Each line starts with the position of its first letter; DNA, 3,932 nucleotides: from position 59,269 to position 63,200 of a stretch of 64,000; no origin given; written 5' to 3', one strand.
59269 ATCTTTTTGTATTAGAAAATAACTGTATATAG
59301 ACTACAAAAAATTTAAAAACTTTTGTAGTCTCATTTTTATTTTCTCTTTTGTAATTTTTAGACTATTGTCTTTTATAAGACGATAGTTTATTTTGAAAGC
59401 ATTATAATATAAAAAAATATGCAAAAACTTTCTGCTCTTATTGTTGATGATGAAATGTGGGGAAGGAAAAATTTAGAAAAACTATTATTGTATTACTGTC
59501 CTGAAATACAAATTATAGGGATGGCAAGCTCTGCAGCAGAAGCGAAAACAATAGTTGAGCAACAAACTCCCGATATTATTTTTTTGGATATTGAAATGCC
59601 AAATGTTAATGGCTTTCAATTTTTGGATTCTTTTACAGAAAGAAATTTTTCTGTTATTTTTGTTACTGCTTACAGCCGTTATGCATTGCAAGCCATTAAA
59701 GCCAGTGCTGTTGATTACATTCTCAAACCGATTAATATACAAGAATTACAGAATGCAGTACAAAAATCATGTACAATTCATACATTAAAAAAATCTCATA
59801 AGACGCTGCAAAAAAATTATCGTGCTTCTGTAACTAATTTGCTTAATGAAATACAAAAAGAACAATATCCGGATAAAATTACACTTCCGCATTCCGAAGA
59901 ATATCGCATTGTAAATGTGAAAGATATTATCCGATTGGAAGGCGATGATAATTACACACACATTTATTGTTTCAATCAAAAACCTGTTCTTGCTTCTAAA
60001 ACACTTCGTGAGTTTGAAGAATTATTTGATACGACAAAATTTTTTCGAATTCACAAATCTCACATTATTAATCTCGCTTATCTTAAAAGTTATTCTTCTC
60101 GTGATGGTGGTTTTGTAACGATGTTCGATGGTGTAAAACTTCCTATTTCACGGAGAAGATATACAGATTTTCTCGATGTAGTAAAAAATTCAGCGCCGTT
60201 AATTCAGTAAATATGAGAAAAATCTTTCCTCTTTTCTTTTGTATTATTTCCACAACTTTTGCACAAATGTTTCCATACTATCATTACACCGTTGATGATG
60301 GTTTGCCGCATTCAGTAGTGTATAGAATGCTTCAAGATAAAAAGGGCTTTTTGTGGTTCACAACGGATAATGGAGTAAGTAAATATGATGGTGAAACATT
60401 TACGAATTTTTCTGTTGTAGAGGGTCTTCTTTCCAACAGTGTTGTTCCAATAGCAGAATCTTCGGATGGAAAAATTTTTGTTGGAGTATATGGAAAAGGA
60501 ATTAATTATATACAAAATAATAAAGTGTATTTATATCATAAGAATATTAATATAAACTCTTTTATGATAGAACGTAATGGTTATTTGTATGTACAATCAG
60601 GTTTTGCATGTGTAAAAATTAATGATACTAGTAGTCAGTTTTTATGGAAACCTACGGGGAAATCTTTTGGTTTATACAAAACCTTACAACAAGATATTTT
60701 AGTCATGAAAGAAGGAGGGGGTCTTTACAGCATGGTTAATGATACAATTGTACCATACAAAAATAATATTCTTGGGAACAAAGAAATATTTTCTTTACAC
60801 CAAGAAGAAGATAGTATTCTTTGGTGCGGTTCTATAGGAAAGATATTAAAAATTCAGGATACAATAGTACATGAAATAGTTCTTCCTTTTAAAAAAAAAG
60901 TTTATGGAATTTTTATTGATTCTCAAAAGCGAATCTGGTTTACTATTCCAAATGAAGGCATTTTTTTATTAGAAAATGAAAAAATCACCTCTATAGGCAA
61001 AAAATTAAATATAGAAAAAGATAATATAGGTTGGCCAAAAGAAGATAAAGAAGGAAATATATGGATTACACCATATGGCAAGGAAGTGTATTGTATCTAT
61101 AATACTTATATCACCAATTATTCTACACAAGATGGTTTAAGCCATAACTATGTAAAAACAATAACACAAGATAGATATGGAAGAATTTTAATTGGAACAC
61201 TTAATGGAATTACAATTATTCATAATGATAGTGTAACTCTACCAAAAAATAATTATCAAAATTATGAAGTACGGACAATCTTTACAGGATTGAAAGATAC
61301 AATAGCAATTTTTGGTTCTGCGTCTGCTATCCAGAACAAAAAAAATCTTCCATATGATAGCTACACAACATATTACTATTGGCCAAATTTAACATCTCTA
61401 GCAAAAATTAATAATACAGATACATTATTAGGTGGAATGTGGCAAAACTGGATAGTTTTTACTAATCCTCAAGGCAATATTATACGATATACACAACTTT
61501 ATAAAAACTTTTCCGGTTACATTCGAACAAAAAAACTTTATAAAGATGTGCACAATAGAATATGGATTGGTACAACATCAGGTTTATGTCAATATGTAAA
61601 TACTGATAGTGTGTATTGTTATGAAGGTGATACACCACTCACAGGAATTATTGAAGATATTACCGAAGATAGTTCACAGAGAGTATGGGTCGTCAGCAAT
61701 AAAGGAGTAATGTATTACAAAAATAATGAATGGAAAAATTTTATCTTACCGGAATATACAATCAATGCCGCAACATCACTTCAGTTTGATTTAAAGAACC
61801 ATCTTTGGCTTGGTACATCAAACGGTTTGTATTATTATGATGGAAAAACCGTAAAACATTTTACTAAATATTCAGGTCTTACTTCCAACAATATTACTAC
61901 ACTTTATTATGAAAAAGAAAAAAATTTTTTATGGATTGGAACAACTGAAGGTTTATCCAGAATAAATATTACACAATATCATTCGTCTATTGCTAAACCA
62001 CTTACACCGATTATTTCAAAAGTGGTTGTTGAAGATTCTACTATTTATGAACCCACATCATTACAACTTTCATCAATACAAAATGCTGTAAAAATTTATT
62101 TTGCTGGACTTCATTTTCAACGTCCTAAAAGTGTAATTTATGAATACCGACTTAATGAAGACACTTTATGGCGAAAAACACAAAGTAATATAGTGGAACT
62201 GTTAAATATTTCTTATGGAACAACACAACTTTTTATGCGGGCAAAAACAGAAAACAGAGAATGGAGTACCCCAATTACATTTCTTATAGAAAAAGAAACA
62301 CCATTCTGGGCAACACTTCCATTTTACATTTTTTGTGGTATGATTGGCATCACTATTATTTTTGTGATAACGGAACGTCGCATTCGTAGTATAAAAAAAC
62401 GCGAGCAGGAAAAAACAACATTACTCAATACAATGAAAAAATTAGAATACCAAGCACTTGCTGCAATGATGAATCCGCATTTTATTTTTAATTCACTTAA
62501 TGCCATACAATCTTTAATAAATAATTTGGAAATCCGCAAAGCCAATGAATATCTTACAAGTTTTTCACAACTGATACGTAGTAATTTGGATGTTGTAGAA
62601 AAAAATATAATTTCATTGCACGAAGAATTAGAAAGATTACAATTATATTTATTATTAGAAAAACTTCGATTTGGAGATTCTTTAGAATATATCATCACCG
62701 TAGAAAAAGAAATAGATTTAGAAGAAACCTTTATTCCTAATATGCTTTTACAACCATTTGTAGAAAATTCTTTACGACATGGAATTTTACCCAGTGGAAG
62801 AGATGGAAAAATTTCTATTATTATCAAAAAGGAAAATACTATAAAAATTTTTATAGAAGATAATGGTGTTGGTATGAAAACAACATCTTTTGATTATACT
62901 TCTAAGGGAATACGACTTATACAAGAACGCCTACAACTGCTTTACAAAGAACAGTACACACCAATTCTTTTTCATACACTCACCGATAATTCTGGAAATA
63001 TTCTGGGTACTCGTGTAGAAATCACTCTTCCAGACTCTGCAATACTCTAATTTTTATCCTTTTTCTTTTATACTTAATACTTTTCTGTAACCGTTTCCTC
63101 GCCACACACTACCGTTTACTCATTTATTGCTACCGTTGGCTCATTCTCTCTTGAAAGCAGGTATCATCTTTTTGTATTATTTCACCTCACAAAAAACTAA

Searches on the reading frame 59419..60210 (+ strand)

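Call 42: search_protein_families(library=pfam, proteins=[window:59419-60210:+], max_evalue=0.01)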
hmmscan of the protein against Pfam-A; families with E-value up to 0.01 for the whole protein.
window:59419-60210:+ (263 aa): 2 families
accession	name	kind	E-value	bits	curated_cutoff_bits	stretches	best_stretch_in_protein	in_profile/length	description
PF00072.30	Response_reg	-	3.8e-22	79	30.2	1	7-115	2-111/111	Response regulator receiver domain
PF04397.21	LytTR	-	1e-18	67.7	22.6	1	162-252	3-94/98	LytTr DNA-binding domain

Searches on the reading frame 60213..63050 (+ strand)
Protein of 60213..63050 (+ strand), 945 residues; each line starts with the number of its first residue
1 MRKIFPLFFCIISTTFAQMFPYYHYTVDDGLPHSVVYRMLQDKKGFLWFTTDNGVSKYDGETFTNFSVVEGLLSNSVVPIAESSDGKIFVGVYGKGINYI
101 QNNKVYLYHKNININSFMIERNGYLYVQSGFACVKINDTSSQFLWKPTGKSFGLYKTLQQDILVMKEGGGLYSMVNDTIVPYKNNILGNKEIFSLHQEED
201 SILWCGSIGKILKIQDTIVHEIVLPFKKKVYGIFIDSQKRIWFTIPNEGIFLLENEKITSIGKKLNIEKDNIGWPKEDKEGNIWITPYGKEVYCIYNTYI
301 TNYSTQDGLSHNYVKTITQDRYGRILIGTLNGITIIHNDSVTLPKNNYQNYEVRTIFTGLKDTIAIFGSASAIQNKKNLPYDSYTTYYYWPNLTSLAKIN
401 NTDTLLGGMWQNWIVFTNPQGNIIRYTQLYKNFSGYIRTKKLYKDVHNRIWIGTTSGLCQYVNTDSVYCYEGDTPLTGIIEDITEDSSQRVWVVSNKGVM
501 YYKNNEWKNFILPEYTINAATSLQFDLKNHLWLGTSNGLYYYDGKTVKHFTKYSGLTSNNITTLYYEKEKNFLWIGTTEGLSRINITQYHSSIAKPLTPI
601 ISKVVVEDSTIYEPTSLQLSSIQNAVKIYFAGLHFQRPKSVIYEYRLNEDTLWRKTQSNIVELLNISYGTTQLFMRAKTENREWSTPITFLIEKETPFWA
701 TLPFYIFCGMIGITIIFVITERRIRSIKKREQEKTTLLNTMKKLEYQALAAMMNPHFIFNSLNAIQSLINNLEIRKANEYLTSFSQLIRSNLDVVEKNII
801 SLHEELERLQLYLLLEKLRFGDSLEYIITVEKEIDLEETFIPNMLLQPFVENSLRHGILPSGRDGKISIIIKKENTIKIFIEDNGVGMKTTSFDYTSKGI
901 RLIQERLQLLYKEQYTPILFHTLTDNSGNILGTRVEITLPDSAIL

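Call 42: search_protein_families(library=pfam, proteins=[window:60213-63050:+], max_evalue=0.01)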
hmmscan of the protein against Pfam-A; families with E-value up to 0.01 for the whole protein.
window:60213-63050:+ (945 aa): 3 families
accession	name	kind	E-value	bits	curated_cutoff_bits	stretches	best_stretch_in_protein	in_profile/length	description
PF07494.17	Reg_prop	-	1.1e-27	93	20.4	1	30-53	1-24/24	Two component regulator propeller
PF06580.19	His_kinase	-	5.9e-20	71.7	25.2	1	745-824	2-81/81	Histidine kinase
PF02518.31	HATPase_c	-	0.00068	20.5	26.4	1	845-893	9-54/111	Histidine kinase-, DNA gyrase B-, and HSP90-like ATPase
